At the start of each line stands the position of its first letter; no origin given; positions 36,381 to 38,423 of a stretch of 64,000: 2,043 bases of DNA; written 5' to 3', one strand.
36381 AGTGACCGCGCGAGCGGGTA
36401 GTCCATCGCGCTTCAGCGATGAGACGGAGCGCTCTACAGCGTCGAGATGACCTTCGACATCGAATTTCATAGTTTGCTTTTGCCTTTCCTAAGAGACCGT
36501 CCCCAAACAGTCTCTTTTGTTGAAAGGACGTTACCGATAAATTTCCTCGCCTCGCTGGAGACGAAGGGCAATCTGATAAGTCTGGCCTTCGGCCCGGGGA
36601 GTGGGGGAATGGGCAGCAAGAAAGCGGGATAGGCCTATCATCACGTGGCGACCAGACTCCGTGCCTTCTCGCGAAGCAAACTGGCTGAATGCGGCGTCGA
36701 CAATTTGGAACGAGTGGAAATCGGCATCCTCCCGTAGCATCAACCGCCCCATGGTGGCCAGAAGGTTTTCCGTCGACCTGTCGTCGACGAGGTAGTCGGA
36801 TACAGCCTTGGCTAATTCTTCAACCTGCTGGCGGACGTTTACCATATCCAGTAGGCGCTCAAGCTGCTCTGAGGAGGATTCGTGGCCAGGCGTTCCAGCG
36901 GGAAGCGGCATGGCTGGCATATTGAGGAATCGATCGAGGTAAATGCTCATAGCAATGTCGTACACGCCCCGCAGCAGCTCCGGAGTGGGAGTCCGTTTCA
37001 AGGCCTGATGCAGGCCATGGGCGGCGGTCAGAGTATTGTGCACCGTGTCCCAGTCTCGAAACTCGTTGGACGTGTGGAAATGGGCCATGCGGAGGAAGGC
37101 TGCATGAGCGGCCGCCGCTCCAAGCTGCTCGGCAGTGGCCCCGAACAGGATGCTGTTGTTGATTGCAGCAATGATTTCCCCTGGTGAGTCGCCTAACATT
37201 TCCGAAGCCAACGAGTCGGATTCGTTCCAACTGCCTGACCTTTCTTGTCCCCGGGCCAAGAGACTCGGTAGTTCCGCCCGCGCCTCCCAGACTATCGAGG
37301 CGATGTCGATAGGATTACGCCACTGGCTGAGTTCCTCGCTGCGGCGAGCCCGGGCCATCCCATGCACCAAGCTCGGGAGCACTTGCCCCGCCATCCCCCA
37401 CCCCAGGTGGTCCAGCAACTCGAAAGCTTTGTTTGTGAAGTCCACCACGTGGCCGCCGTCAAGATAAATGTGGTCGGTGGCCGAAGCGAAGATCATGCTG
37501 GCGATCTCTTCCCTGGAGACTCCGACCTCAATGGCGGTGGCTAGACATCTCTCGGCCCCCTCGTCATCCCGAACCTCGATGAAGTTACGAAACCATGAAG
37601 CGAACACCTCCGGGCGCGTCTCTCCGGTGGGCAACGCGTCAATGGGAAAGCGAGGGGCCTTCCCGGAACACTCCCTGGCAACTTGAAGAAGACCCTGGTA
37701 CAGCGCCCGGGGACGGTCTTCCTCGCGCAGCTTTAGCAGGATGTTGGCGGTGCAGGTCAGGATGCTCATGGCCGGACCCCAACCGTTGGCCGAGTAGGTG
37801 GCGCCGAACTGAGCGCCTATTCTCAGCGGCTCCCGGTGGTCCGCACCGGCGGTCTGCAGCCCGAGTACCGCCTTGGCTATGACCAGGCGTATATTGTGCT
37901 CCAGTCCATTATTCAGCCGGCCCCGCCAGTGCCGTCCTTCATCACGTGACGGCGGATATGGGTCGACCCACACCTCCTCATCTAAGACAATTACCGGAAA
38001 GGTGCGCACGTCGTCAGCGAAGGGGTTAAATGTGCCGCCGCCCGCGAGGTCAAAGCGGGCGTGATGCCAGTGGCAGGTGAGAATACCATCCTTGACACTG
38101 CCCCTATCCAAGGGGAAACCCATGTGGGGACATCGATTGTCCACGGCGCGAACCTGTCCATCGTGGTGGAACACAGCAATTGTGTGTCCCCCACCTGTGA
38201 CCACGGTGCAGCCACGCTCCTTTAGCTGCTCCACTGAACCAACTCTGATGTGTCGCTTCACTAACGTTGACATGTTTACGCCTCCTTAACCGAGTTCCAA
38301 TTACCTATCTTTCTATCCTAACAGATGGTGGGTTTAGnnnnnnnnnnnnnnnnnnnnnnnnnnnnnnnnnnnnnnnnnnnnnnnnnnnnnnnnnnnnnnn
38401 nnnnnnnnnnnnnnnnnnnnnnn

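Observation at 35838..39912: Candidate uncharacterised redox operon: GMC flavoenzyme, Rieske-fusion protein, SRPBCC ligand-binding protein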

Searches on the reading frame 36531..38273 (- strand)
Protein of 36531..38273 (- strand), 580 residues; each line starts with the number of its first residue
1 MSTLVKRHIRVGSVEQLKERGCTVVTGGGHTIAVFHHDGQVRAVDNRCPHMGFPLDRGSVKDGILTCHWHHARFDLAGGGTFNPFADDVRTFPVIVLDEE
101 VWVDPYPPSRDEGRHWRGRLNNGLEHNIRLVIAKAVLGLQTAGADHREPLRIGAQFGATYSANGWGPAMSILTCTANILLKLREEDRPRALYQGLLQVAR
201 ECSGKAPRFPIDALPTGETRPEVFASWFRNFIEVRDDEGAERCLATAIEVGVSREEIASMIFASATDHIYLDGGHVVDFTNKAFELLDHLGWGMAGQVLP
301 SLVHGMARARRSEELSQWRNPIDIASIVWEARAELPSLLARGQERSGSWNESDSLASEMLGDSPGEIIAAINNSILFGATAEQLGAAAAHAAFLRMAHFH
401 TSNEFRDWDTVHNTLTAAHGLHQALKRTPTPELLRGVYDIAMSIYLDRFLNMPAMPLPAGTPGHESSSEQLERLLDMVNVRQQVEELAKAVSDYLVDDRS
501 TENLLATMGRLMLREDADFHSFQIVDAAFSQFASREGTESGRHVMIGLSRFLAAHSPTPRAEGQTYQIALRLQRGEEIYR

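Call 3: search_protein_families(library=pfam, proteins=[window:36531-38273:-], max_evalue=0.1)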
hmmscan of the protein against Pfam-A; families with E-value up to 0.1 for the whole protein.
window:36531-38273:- (580 aa): 3 families
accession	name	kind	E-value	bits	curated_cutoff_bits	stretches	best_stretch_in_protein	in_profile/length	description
PF00355.32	Rieske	-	2.8e-17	62.9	20.3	1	10-93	4-88/88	Rieske [2Fe-2S] domain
PF13806.12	Rieske_2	-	2.6e-08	34.2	27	1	10-103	4-103/104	Rieske-like [2Fe-2S] domain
PF22543.2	Rieske_4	-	1.2e-05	26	28.4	1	10-80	2-76/119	Soluble Rieske-type ferredoxin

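Call 4: search_protein_families(library=ncbifam, proteins=[window:36531-38273:-], max_evalue=0.1)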
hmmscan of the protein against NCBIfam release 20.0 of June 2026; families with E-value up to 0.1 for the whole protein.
window:36531-38273:- (580 aa): 9 families
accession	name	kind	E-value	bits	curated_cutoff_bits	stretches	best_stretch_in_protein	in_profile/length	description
TIGR02378.1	nirD_assim_sml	equivalog_domain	3.1e-13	49.8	74.65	1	10-103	4-103/105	nitrite reductase small subunit NirD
NF042948.2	3PPDioc_HcaC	equivalog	7.5e-13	48.7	150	1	8-104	3-101/105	3-phenylpropionate/cinnamic acid dioxygenase ferredoxin subunit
NF007422.0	PRK09965.1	equivalog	1e-12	48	113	1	9-104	4-99/106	bifunctional 3-phenylpropionate/cinnamic acid dioxygenase ferredoxin subunit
NF041683.1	ant_diox_AndAb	equivalog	6.5e-11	42.3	150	1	10-103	4-98/100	anthranilate 1,2-dioxygenase ferredoxin subunit AndAb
NF052579.1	BetMthstMoxSdmAMthl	equivalog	3.9e-08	32.7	600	1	15-78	25-89/351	4beta-methylsterol monooxygenase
TIGR02377.1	MocE_fam_FeS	subfamily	1.4e-07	31.4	136.15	1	14-104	8-100/101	MocE family 2Fe-2S type ferredoxin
NF041174.1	SDX_Thmprot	equivalog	0.0096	16.1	170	1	10-84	7-79/109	sulredoxin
TIGR02694.1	arsenite_ox_S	equivalog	0.022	14.7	95.65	1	24-81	34-90/129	arsenate reductase (azurin) small subunit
NF010501.0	PRK13920.1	subfamily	0.05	13.2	225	1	510-575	103-166/213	putative anti-sigmaE protein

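Call 5: find_homologous_proteins(query=window:36531-38273:-)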
Query window:36531-38273:- (580 aa): 7999 proteins with E <= 0.001 among 8000 candidates; the best 120 are listed.
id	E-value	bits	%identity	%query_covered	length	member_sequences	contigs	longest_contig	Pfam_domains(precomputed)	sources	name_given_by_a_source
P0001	0.0e+0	1285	96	100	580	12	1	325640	PF00355.33,PF13806.13,PF22543.3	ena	-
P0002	0.0e+0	1255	94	100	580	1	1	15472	PF00355.33,PF13806.13,PF22543.3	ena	-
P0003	0.0e+0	1244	93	100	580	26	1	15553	PF00355.33,PF13806.13,PF22543.3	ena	-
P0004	0.0e+0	1231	92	100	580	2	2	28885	PF00355.33,PF13806.13,PF22543.3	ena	-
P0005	0.0e+0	1108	82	100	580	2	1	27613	PF00355.33,PF13806.13,PF22543.3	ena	-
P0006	0.0e+0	1107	82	100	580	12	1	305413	PF00355.33,PF13806.13,PF22543.3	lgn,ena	-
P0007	0.0e+0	1104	82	100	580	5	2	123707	PF00355.33,PF13806.13,PF22543.3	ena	-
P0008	0.0e+0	1089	81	100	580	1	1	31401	PF00355.33,PF13806.13,PF22543.3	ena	-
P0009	0.0e+0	1087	82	100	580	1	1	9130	PF00355.33,PF13806.13,PF22543.3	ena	-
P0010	0.0e+0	1076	80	100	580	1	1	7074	PF00355.33,PF13806.13,PF22543.3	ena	-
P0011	0.0e+0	1069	80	100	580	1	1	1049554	PF00355.33,PF13806.13,PF22543.3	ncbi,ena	-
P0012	0.0e+0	1068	79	100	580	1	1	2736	PF00355.33,PF13806.13,PF22543.3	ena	-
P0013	0.0e+0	1067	79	100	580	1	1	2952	PF00355.33,PF13806.13,PF22543.3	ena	-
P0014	0.0e+0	1063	79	100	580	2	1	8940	PF00355.33,PF13806.13,PF22543.3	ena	-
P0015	0.0e+0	1062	79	100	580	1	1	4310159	PF00355.33,PF13806.13,PF22543.3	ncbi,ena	-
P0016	0.0e+0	1060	78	100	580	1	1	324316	PF00355.33,PF13806.13,PF22543.3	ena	-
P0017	0.0e+0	1060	78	100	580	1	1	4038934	PF00355.33,PF13806.13,PF22543.3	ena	-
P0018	0.0e+0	1059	78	100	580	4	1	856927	PF00355.33,PF13806.13,PF22543.3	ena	-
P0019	0.0e+0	1059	78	100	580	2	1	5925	PF00355.33,PF13806.13,PF22543.3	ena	-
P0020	0.0e+0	1058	78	100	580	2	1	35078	PF00355.33,PF13806.13,PF22543.3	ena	-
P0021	0.0e+0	1058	78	100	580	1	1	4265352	PF00355.33,PF13806.13,PF22543.3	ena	-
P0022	0.0e+0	1058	78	100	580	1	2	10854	PF00355.33,PF13806.13,PF22543.3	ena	-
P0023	0.0e+0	1057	79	100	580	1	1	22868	PF00355.33,PF13806.13,PF22543.3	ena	-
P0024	0.0e+0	1057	78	100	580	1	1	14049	PF00355.33,PF13806.13,PF22543.3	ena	-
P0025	0.0e+0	1057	78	100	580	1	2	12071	PF00355.33,PF13806.13,PF22543.3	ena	-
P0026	0.0e+0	1057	77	100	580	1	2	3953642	PF00355.33,PF13806.13,PF22543.3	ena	-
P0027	0.0e+0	1056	78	100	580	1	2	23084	PF00355.33,PF13806.13,PF22543.3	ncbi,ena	-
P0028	0.0e+0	1056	78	100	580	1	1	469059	PF00355.33,PF13806.13,PF22543.3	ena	-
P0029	0.0e+0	1056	78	100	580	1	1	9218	PF00355.33,PF13806.13,PF22543.3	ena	-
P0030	0.0e+0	1056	78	100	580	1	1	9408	PF00355.33,PF13806.13,PF22543.3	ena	-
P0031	0.0e+0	1055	78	100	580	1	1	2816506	PF00355.33,PF13806.13,PF22543.3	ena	-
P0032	0.0e+0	1055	78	100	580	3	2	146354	PF00355.33,PF13806.13,PF22543.3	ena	-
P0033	0.0e+0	1055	78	100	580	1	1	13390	PF00355.33,PF13806.13,PF22543.3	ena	-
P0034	0.0e+0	1054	79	100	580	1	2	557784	PF00355.33,PF13806.13,PF22543.3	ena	-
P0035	0.0e+0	1053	78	100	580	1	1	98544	PF00355.33,PF13806.13,PF22543.3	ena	-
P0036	0.0e+0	1053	79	100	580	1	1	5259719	PF00355.33,PF13806.13,PF22543.3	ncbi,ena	-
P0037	0.0e+0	1052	78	100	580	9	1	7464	PF00355.33,PF13806.13,PF22543.3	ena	-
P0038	0.0e+0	1052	78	100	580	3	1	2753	PF00355.33,PF13806.13,PF22543.3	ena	-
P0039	0.0e+0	1051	78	100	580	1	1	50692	PF00355.33,PF13806.13,PF22543.3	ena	-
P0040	0.0e+0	1050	78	100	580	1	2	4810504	PF00355.33,PF13806.13,PF22543.3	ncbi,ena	-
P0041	0.0e+0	1050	77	100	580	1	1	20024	PF00355.33,PF13806.13,PF22543.3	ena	-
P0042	0.0e+0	1049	77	100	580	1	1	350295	PF00355.33,PF13806.13,PF22543.3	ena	-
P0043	0.0e+0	1049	78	100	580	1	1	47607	PF00355.33,PF13806.13,PF22543.3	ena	-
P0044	0.0e+0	1049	77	100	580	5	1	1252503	PF00355.33,PF13806.13,PF22543.3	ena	-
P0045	0.0e+0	1049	78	100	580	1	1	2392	PF00355.33,PF13806.13,PF22543.3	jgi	jgi:nitrite reductase/ring-hydroxylating ferredoxin subunit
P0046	0.0e+0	1049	77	100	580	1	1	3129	PF00355.33,PF13806.13,PF22543.3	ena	-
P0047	0.0e+0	1049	78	100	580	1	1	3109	PF00355.33,PF13806.13,PF22543.3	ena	-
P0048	0.0e+0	1048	78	100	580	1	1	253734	PF00355.33,PF13806.13,PF22543.3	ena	-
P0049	0.0e+0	1047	77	100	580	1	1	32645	PF00355.33,PF13806.13,PF22543.3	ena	-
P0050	0.0e+0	1047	77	100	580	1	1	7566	PF00355.33,PF13806.13,PF22543.3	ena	-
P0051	0.0e+0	1046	77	100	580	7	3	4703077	PF00355.33,PF13806.13,PF22543.3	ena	-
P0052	0.0e+0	1046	78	100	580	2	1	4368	PF00355.33,PF13806.13,PF22543.3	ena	-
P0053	0.0e+0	1046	77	100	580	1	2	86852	PF00355.33,PF13806.13,PF22543.3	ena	-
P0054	0.0e+0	1046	77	100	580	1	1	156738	PF00355.33,PF13806.13,PF22543.3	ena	-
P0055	0.0e+0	1046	78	100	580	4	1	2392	PF00355.33,PF13806.13,PF22543.3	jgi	jgi:nitrite reductase/ring-hydroxylating ferredoxin subunit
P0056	0.0e+0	1046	78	100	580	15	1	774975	PF00355.33,PF13806.13,PF22543.3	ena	-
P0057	0.0e+0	1045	78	100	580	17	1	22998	PF00355.33,PF13806.13,PF22543.3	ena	-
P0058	0.0e+0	1045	77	100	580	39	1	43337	PF00355.33,PF13806.13,PF22543.3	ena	-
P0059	0.0e+0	1043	78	100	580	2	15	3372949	PF00355.33,PF13806.13,PF22543.3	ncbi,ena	-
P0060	0.0e+0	1043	78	100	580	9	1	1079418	PF00355.33,PF13806.13,PF22543.3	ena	-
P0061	0.0e+0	1043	77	100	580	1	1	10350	PF00355.33,PF13806.13,PF22543.3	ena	-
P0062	0.0e+0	1042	78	100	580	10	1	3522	PF00355.33,PF13806.13,PF22543.3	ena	-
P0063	0.0e+0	1042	77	100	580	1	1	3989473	PF00355.33,PF13806.13,PF22543.3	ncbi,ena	-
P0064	0.0e+0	1042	76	100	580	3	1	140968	PF00355.33,PF13806.13,PF22543.3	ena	-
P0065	0.0e+0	1042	76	100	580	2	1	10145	PF00355.33,PF13806.13,PF22543.3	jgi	jgi:nitrite reductase/ring-hydroxylating ferredoxin subunit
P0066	0.0e+0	1042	77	100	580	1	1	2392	PF00355.33,PF13806.13,PF22543.3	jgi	jgi:nitrite reductase/ring-hydroxylating ferredoxin subunit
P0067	0.0e+0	1041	77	100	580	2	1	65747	PF00355.33,PF13806.13,PF22543.3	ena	-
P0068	0.0e+0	1041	78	98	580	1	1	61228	PF00355.33,PF13806.13,PF22543.3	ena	-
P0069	0.0e+0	1041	77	100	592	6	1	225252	PF00355.33,PF13806.13,PF22543.3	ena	-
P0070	0.0e+0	1041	77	100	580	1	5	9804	PF00355.33,PF13806.13,PF22543.3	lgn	-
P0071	0.0e+0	1040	76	100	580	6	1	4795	PF00355.33,PF13806.13,PF22543.3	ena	-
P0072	0.0e+0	1040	76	100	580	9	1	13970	PF00355.33,PF13806.13,PF22543.3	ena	-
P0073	0.0e+0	1039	80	96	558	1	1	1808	PF00355.33,PF13806.13,PF22543.3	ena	-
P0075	0.0e+0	1039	76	100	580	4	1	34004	PF00355.33,PF13806.13,PF22543.3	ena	-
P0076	0.0e+0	1039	77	100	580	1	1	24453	PF00355.33,PF13806.13,PF22543.3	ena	-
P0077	0.0e+0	1039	79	99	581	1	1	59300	PF00355.33,PF13806.13,PF22543.3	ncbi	-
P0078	0.0e+0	1039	77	100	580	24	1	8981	PF00355.33,PF13806.13,PF22543.3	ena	-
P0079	0.0e+0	1038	78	98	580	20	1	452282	PF00355.33,PF13806.13,PF22543.3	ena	-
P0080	0.0e+0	1038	77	100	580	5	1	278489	PF00355.33,PF13806.13,PF22543.3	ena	-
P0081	0.0e+0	1038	77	100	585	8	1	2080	PF00355.33,PF13806.13,PF22543.3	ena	-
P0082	0.0e+0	1038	77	100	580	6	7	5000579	PF00355.33,PF13806.13,PF22543.3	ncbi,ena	-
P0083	0.0e+0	1038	76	100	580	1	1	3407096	PF00355.33,PF13806.13,PF22543.3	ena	-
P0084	0.0e+0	1037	76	100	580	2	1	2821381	PF00355.33,PF13806.13,PF22543.3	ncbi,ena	-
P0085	0.0e+0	1037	76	100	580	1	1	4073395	PF00355.33,PF13806.13,PF22543.3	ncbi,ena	-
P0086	0.0e+0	1036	77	100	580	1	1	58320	PF00355.33,PF13806.13,PF22543.3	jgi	-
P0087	0.0e+0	1036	77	100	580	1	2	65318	PF00355.33,PF13806.13,PF22543.3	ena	-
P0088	0.0e+0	1035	77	100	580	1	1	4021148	PF00355.33,PF13806.13,PF22543.3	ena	-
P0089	0.0e+0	1035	77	99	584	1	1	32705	PF00355.33,PF13806.13,PF22543.3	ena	-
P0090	0.0e+0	1035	78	98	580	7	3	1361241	PF00355.33,PF13806.13,PF22543.3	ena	-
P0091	0.0e+0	1035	75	100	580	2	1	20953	PF00355.33,PF13806.13,PF22543.3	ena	-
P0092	0.0e+0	1034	76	100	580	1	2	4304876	PF00355.33,PF13806.13,PF22543.3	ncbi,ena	-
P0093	0.0e+0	1034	77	99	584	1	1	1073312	PF00355.33,PF13806.13,PF22543.3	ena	-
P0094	0.0e+0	1033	76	100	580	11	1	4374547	PF00355.33,PF13806.13,PF22543.3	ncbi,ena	-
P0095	0.0e+0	1033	77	99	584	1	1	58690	PF00355.33,PF13806.13,PF22543.3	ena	-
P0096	0.0e+0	1033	75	100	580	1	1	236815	PF00355.33,PF13806.13,PF22543.3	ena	-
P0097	0.0e+0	1033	76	100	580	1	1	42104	PF00355.33,PF13806.13,PF22543.3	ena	-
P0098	0.0e+0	1033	77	100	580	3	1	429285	PF00355.33,PF13806.13,PF22543.3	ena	-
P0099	0.0e+0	1032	76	100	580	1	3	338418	PF00355.33,PF13806.13,PF22543.3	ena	-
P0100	0.0e+0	1032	76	100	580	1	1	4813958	PF00355.33,PF13806.13,PF22543.3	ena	-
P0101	0.0e+0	1031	77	100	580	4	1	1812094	PF00355.33,PF13806.13,PF22543.3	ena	-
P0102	0.0e+0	1031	76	100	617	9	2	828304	PF00355.33,PF13806.13,PF22543.3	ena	-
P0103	0.0e+0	1031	76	100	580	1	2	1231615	PF00355.33,PF13806.13,PF22543.3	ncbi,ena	-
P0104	0.0e+0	1030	76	100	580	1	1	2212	PF00355.33,PF13806.13,PF22543.3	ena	-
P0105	0.0e+0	1030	76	100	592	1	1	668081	PF00355.33,PF13806.13,PF22543.3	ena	-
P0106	0.0e+0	1029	77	100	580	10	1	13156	PF00355.33,PF13806.13,PF22543.3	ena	-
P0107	0.0e+0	1029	77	100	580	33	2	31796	PF00355.33,PF13806.13,PF22543.3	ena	-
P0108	0.0e+0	1029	77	100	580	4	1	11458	PF00355.33,PF13806.13,PF22543.3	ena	-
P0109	0.0e+0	1029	75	100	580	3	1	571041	PF00355.33,PF13806.13,PF22543.3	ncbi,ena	-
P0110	0.0e+0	1029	77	100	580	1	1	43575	PF00355.33,PF13806.13,PF22543.3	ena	-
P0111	0.0e+0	1029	76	100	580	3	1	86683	PF00355.33,PF13806.13,PF22543.3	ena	-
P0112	0.0e+0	1028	77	100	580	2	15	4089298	PF00355.33,PF13806.13,PF22543.3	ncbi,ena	-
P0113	0.0e+0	1028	76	100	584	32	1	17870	PF00355.33,PF13806.13,PF22543.3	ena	-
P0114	0.0e+0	1027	76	100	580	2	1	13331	PF00355.33,PF13806.13,PF22543.3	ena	-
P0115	0.0e+0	1027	76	100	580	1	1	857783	PF00355.33,PF13806.13,PF22543.3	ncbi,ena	-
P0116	0.0e+0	1027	76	100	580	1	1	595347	PF00355.33,PF13806.13,PF22543.3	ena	-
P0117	0.0e+0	1026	77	99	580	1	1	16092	PF00355.33,PF13806.13,PF22543.3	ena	-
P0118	0.0e+0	1026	76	100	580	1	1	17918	PF00355.33,PF13806.13,PF22543.3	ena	-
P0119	0.0e+0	1026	77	100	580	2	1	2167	PF00355.33,PF13806.13,PF22543.3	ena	-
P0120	0.0e+0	1025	76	100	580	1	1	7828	PF00355.33,PF13806.13,PF22543.3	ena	-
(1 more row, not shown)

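Call 6: search_solved_structures(query=window:36531-38273:-, max_evalue=1)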
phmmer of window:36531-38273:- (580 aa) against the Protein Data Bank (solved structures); distinct sequences matched with E-value up to 1: 35.
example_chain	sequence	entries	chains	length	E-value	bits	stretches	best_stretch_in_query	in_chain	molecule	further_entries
8jng_A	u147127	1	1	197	1.4e-08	37.2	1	26-80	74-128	Methanesulfonate monooxygenase ferredoxin subunit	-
1fqt_A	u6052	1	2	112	1.5e-07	33.8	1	17-104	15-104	RIESKE-TYPE FERREDOXIN OF BIPHENYL DIOXYGENASE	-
2qpz_A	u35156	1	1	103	5.7e-07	31.9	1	17-104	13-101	Naphthalene 1,2-dioxygenase system ferredoxin subunit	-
2i7f_A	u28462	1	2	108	8.3e-07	31.3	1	30-105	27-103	Ferredoxin component of dioxygenase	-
5bok_A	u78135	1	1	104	9.2e-07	31.2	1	25-98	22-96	Ferredoxin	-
3gb4_A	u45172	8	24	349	3.2e-06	29.4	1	32-109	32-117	DdmC | Dicamba O-demethylase, oxygenase component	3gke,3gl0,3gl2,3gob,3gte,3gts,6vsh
3d89_A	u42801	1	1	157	5.8e-06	28.5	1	11-80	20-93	Rieske domain-containing protein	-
4p1b_H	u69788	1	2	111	1.9e-05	26.8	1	26-104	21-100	Toluene-4-monooxygenase system ferredoxin subunit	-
4p1c_H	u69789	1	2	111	2.5e-05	26.5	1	27-104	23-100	Toluene-4-monooxygenase system ferredoxin subunit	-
1vm9_A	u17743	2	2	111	2.6e-05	26.3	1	27-104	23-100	Toluene-4-monooxygenase system protein C | Toluene-4-monooxygenase system ferredoxin subunit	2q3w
1sjg_A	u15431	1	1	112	5.1e-05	25.4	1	27-104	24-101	Toluene-4-monooxygenase system protein C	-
3gce_A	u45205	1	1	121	5.7e-05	25.2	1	8-108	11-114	Ferredoxin component of carbazole 1,9a-dioxygenase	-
2e4p_A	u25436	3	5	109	0.00018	23.6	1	13-104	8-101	Biphenyl dioxygenase ferredoxin subunit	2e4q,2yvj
3dqy_A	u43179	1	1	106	0.00033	22.7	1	26-104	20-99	Toluene 1,2-dioxygenase system ferredoxin subunit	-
4emj_B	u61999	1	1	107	0.00034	22.7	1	26-104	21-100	Toluene 1,2-dioxygenase system ferredoxin subunit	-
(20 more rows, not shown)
